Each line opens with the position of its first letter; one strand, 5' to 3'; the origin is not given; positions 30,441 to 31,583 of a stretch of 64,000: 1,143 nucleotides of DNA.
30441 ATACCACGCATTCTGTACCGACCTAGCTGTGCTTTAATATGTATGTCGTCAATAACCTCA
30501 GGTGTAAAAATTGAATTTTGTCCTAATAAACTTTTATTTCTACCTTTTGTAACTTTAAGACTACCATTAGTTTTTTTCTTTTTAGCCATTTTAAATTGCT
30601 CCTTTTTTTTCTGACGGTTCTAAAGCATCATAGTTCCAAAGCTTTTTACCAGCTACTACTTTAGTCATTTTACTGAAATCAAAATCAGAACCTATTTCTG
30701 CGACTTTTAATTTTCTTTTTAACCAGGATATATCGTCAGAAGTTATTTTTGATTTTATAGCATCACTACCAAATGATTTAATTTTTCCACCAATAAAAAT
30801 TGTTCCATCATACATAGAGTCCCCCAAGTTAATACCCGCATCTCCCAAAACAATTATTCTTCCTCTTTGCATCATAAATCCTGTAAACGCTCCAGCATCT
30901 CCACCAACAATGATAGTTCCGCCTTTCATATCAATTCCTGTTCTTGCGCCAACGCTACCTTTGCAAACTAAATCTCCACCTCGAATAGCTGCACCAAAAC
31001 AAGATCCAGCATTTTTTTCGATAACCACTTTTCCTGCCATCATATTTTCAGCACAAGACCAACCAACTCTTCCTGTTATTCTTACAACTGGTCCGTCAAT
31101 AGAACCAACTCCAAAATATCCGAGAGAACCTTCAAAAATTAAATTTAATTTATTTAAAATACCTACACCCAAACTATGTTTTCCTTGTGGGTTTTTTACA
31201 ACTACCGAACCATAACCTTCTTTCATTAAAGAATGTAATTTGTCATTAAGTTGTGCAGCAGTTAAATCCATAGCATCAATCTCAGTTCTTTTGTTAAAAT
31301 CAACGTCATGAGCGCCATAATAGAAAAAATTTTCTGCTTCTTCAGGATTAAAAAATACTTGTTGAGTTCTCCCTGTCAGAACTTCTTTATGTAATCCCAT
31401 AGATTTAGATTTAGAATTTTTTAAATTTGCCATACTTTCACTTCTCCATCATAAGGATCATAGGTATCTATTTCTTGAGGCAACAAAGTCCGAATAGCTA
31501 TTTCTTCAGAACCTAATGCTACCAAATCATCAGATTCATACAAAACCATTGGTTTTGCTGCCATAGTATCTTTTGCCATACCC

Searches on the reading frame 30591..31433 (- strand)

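Call 4: search_protein_families(library=ncbifam, proteins=[window:30591-31433:-], max_evalue=0.00001)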
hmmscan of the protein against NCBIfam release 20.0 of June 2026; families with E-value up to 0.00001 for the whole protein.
window:30591-31433:- (280 aa): 2 families
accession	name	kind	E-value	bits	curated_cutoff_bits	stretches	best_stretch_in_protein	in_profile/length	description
TIGR03122.1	one_C_dehyd_C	equivalog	1.5e-17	63.8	130.65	1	99-223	63-197/260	formylmethanofuran dehydrogenase subunit C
NF042910.1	FMH_DH_FwdC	exception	1.7e-12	47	340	1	96-221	82-214/271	tungsten-dependent formylmethanofuran dehydrogenase subunit FwdC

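Call 5: search_protein_families(library=pfam, proteins=[window:30591-31433:-], max_evalue=0.00001)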
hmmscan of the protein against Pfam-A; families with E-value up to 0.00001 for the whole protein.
window:30591-31433:- (280 aa): 1 family
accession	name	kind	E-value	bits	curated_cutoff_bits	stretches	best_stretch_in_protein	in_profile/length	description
PF01493.24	GXGXG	-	1.4e-15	57.7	32.5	1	85-231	20-179/190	GXGXG motif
